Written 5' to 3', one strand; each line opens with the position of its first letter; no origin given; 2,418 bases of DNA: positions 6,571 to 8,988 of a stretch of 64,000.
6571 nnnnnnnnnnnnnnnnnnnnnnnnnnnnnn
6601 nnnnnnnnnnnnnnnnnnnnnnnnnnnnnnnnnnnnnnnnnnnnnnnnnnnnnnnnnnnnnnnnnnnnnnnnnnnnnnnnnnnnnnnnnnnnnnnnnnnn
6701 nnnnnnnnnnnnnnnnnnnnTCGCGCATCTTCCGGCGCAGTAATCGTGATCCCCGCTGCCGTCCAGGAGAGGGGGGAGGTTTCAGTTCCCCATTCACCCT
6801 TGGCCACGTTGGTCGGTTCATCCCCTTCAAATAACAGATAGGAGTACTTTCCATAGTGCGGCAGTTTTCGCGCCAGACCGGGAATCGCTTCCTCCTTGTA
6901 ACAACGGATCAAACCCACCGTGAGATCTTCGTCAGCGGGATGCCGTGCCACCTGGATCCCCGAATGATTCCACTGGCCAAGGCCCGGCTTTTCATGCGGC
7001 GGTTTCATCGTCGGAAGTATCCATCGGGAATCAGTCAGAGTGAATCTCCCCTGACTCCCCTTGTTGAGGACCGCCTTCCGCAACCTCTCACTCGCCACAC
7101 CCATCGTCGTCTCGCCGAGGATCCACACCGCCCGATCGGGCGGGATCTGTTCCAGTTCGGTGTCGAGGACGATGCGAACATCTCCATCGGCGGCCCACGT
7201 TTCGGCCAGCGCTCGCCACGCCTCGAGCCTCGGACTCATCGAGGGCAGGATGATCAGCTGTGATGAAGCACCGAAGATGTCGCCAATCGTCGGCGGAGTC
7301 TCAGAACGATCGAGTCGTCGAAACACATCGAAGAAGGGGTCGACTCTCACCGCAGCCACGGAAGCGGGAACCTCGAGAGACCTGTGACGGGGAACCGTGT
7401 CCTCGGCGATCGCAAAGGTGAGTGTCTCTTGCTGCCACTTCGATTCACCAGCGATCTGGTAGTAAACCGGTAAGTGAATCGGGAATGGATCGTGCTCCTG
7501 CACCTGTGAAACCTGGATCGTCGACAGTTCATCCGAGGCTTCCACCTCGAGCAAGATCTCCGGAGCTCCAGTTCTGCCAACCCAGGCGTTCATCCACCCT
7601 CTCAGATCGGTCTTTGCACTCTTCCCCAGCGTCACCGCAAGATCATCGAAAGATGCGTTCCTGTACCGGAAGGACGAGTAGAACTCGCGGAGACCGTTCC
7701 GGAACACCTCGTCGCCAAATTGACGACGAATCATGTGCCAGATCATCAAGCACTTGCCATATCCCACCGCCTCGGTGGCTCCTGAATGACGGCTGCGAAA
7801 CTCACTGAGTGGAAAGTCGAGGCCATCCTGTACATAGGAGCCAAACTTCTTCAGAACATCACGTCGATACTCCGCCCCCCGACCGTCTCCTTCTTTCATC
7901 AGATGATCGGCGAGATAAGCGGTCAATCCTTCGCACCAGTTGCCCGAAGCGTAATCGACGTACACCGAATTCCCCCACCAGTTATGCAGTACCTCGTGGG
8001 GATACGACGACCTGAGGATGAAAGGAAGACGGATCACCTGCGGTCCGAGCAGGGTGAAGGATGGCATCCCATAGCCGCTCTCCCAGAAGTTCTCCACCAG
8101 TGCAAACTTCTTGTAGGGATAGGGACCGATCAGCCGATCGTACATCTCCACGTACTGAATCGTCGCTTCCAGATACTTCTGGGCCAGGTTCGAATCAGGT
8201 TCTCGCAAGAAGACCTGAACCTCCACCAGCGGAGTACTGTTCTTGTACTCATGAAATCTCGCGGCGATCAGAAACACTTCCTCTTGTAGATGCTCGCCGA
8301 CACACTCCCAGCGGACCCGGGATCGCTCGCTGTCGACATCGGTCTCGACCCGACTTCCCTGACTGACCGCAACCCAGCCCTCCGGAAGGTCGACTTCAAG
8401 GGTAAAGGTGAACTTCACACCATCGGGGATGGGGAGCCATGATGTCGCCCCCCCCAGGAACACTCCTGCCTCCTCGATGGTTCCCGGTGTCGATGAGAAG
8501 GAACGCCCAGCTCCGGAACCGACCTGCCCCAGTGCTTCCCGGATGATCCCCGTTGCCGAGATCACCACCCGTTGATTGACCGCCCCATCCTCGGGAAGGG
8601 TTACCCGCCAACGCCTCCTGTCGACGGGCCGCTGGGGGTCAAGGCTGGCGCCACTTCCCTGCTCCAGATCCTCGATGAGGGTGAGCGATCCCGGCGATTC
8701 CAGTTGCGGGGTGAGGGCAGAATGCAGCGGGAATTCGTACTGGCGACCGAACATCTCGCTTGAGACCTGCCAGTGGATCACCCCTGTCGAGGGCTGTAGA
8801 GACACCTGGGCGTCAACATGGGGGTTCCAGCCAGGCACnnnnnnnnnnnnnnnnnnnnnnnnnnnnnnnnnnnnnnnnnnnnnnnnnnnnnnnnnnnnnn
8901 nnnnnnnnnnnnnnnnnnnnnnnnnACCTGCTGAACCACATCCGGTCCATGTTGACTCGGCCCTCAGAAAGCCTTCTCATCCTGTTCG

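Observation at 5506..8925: One polypeptide carrying two different metalloaminopeptidase catalytic domains (M1-like + M28) plus a PDZ domain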

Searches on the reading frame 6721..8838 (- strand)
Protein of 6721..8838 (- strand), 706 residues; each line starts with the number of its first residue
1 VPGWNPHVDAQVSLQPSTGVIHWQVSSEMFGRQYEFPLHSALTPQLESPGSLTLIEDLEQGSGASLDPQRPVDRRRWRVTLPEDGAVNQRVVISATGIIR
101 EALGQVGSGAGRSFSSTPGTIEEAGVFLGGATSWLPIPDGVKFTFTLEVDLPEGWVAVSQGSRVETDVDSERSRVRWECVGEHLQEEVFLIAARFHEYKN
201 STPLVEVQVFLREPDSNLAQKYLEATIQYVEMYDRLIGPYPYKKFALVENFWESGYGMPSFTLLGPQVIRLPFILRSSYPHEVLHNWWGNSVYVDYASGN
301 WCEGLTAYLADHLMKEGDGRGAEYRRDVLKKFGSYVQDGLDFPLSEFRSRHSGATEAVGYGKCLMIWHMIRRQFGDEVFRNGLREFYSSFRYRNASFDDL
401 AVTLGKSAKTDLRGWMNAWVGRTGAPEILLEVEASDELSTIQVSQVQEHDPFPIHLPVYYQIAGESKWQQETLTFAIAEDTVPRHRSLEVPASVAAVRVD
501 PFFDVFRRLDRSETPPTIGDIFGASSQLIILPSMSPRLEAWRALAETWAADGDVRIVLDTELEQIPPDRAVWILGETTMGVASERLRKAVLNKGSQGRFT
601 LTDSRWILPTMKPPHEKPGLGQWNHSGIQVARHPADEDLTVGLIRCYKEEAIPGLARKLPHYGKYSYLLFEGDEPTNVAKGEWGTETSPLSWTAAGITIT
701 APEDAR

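Call 44: search_protein_representatives(protein=window:6721-8838:-)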
Query: 706 residues. Proteins with E-value up to 0.001 (for the whole library): 8420; up to 1e-10: 2733; up to 1e-30: 1359. The best 150 are listed.
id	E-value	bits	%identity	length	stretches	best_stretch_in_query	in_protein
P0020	2.5e-195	667.2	52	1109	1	7-693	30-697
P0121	6.3e-182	622.9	52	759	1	94-699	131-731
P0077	3.8e-176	603.8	49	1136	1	36-691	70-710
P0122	7.3e-175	599.6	49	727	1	38-691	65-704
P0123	2.4e-167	574.7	47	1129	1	75-696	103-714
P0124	6.3e-167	573.3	50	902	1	82-694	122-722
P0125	1.1e-163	562.6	45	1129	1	26-692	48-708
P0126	2.3e-162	558.2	47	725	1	71-693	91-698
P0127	9.7e-161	552.9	48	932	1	87-691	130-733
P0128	3.9e-160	550.9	50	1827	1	80-693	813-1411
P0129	5.3e-160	550.4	51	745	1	109-690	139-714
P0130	3.3e-159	547.8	47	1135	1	62-691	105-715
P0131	2.4e-157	541.7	49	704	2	91-577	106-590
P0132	3.9e-157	540.9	45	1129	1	32-694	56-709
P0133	1.1e-156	539.4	50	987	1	91-698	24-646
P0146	3.9e-148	511.2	45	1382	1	80-690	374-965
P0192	1.7e-135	469.4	46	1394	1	55-614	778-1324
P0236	1.2e-126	440.2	42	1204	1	62-691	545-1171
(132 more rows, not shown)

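Call 49: search_protein_families(library=pfam, proteins=[P0128, P0146, P0192, P0236, P0127, P0133, P0122, P0126], max_evalue=0.001)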
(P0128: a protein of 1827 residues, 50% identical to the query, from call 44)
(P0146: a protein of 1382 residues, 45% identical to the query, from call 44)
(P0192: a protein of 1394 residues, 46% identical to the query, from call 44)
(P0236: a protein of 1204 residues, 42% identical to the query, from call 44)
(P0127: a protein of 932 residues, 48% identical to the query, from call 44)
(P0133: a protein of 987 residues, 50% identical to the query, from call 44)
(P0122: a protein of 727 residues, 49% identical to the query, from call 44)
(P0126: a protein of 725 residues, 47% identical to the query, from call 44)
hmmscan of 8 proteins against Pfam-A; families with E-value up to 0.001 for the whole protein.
P0128 (1827 aa): 7 families
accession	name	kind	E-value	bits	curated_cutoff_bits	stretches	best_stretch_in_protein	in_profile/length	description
PF04187.18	Cofac_haem_bdg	-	7.6e-54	183.4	27.7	1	71-280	1-213/213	Haem-binding uptake, Tiki superfamily, ChaN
PF04389.22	Peptidase_M28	-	1.1e-40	139.8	21.3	1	1507-1706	1-189/193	Peptidase family M28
PF13180.12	PDZ_2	-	1.4e-13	51.3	27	1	1755-1824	11-80/80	PDZ domain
PF01433.26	Peptidase_M1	-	4.6e-12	46.4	27.7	1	1006-1144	73-218/218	Peptidase family M1 domain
PF01546.33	Peptidase_M20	-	4.5e-09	36.9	24.6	1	1526-1600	2-82/206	Peptidase family M20/M25/M40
PF17820.7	PDZ_6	-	5.4e-07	29.7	27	1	1760-1809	2-50/54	PDZ domain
PF00595.29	PDZ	-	8.4e-07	29.7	23.2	1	1755-1811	24-80/81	PDZ domain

P0146 (1382 aa): 6 families
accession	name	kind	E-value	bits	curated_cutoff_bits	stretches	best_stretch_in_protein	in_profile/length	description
PF04389.22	Peptidase_M28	-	3.3e-38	131.8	21.3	1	1062-1262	1-190/193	Peptidase family M28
PF01546.33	Peptidase_M20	-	3e-09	37.5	24.6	1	1081-1243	2-185/206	Peptidase family M20/M25/M40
PF17820.7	PDZ_6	-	5.5e-09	36.1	27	1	1315-1367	2-53/54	PDZ domain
PF13180.12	PDZ_2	-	8.9e-09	36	27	1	1311-1378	12-79/80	PDZ domain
PF01433.26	Peptidase_M1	-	1.7e-07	31.5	27.7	1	566-704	73-218/218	Peptidase family M1 domain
PF00595.29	PDZ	-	7.1e-06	26.7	23.2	1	1310-1346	24-60/81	PDZ domain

P0192 (1394 aa): 2 families
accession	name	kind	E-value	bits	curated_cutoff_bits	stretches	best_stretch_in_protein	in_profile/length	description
PF04187.18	Cofac_haem_bdg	-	6e-52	177.2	27.7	1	57-266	1-213/213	Haem-binding uptake, Tiki superfamily, ChaN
PF01433.26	Peptidase_M1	-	8.9e-11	42.2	27.7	1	988-1126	73-218/218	Peptidase family M1 domain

P0236 (1204 aa): 5 families
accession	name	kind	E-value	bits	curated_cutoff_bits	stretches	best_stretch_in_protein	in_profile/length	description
PF04187.18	Cofac_haem_bdg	-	2.8e-45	155.4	27.7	1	66-271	2-213/213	Haem-binding uptake, Tiki superfamily, ChaN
PF01433.26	Peptidase_M1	-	7.8e-09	35.9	27.7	1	763-902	73-218/218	Peptidase family M1 domain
PF17820.7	PDZ_6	-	1.4e-05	25.2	27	1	407-438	3-34/54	PDZ domain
PF13180.12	PDZ_2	-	0.00016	22.3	27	1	396-461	6-71/80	PDZ domain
PF00595.29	PDZ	-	0.0004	21.2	23.2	1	402-436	25-59/81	PDZ domain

P0127 (932 aa): 1 family
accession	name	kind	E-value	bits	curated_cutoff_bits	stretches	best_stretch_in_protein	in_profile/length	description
PF01433.26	Peptidase_M1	-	1.4e-10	41.6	27.7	1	322-460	73-218/218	Peptidase family M1 domain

P0133 (987 aa): 2 families
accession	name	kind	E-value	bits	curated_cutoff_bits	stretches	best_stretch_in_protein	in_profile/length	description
PF04389.22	Peptidase_M28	-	5.5e-38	131.1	21.3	1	737-942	1-174/193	Peptidase family M28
PF01433.26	Peptidase_M1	-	3.8e-08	33.6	27.7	1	219-357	73-218/218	Peptidase family M1 domain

P0122 (727 aa): 1 family
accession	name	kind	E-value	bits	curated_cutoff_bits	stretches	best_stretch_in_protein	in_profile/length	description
PF01433.26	Peptidase_M1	-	4.7e-10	39.9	27.7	1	301-433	73-212/218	Peptidase family M1 domain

P0126 (725 aa): 1 family
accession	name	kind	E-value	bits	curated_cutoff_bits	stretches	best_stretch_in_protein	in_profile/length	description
PF01433.26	Peptidase_M1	-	4.3e-12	46.6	27.7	1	294-432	73-218/218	Peptidase family M1 domain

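Call 79: search_solved_structures(query=A3, max_evalue=0.00001, show_alignments=4)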
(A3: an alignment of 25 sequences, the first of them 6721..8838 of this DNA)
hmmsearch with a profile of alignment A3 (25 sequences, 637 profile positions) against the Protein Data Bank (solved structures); distinct sequences matched with E-value up to 0.00001: 45.
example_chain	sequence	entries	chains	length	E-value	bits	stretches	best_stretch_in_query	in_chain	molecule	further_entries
9o5k_G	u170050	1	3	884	6.5e-14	54.6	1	234-439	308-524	Puromycin-sensitive aminopeptidase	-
8sw0_A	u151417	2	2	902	6.9e-14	54.5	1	234-439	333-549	Puromycin-sensitive aminopeptidase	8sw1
8t41_A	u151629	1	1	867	7.6e-14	54.4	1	99-384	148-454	Aminopeptidase N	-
5dll_A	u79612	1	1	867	1.3e-13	53.6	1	230-444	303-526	Aminopeptidase N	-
4kx7_A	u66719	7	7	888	5.1e-13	51.7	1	233-458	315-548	Glutamyl aminopeptidase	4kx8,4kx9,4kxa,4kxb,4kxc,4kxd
7v9o_A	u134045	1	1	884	1.9e-12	49.8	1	312-383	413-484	Alanine aminopeptidase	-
7v9n_A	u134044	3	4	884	1.9e-12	49.8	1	312-383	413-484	Alanine aminopeptidase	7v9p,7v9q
4xn7_A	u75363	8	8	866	1.8e-11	46.6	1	234-426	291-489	Aminopeptidase N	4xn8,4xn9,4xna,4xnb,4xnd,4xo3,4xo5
4xmu_A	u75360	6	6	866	1.8e-11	46.6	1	234-426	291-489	Aminopeptidase N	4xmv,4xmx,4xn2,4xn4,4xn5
4xmt_A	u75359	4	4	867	1.8e-11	46.6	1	234-426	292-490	Aminopeptidase N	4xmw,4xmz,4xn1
2dq6_A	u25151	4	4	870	1.8e-11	46.6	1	234-426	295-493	Aminopeptidase N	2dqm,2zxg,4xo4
2hpo_A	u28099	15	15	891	1.9e-11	46.5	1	234-426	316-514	Aminopeptidase N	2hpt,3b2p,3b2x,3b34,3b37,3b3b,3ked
3puu_A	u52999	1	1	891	1.9e-11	46.5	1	234-426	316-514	Aminopeptidase N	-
5yq1_A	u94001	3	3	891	1.9e-11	46.5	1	234-426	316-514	Aminopeptidase N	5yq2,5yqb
6oiu_A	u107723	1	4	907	1.4e-10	43.6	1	234-447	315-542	Aminopeptidase N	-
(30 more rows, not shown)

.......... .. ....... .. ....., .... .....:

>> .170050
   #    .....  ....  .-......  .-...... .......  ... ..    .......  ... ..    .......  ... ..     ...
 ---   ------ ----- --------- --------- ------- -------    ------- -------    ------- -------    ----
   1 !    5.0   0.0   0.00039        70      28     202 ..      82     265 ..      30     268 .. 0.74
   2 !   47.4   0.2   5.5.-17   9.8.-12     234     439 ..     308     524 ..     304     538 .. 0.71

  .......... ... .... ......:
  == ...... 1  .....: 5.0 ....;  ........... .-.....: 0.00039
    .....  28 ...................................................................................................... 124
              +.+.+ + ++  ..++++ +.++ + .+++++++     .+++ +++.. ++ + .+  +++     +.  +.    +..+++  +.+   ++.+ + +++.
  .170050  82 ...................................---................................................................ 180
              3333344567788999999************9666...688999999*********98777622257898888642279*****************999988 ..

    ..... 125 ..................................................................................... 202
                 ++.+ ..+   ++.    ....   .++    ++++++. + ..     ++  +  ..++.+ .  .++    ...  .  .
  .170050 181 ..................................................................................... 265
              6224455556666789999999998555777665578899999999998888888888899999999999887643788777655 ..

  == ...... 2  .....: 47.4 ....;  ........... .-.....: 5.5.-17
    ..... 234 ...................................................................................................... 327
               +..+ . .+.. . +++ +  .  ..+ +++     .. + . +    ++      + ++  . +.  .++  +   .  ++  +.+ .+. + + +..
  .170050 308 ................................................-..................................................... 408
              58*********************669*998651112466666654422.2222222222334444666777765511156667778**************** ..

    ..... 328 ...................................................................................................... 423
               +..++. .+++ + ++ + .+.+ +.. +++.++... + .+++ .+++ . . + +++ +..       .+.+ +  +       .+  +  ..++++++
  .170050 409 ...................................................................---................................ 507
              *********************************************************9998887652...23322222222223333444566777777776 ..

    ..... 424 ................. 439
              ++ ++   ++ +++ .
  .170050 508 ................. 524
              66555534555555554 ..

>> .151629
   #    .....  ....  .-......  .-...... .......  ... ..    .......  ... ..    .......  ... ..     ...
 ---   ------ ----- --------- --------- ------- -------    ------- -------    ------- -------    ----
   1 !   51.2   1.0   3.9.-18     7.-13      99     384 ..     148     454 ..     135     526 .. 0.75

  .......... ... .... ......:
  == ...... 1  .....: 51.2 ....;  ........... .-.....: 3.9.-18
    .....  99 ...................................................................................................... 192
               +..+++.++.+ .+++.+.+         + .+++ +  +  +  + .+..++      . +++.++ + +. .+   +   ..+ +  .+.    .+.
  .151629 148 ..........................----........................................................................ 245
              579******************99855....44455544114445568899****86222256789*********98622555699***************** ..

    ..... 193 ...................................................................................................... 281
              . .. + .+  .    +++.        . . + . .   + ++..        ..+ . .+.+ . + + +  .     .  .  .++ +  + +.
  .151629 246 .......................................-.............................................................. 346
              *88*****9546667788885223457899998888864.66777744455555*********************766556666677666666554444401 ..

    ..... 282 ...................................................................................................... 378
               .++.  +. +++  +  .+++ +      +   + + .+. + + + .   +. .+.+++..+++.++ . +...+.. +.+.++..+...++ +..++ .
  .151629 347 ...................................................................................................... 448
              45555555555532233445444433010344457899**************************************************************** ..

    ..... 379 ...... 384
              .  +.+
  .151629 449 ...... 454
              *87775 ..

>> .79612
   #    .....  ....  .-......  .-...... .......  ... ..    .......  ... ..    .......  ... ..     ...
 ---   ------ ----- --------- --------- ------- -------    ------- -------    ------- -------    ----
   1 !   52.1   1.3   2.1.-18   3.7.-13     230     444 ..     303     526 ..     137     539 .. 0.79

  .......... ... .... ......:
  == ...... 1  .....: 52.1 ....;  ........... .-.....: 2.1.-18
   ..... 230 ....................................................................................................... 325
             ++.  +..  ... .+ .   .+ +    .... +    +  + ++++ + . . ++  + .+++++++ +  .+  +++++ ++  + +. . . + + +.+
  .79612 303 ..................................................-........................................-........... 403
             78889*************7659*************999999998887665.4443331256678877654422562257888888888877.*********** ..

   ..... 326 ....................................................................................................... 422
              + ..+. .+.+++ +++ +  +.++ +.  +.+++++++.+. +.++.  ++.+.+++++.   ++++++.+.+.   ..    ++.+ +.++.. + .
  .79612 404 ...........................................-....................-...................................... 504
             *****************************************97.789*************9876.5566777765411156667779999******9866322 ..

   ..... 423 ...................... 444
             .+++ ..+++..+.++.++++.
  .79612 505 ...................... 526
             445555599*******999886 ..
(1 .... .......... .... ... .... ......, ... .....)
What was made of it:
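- Closest known: Two-domain M1 metallopeptidase of Deinococcus radiodurans. Same: It also matches by sequence profile, E = 6e-7 (call 79).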
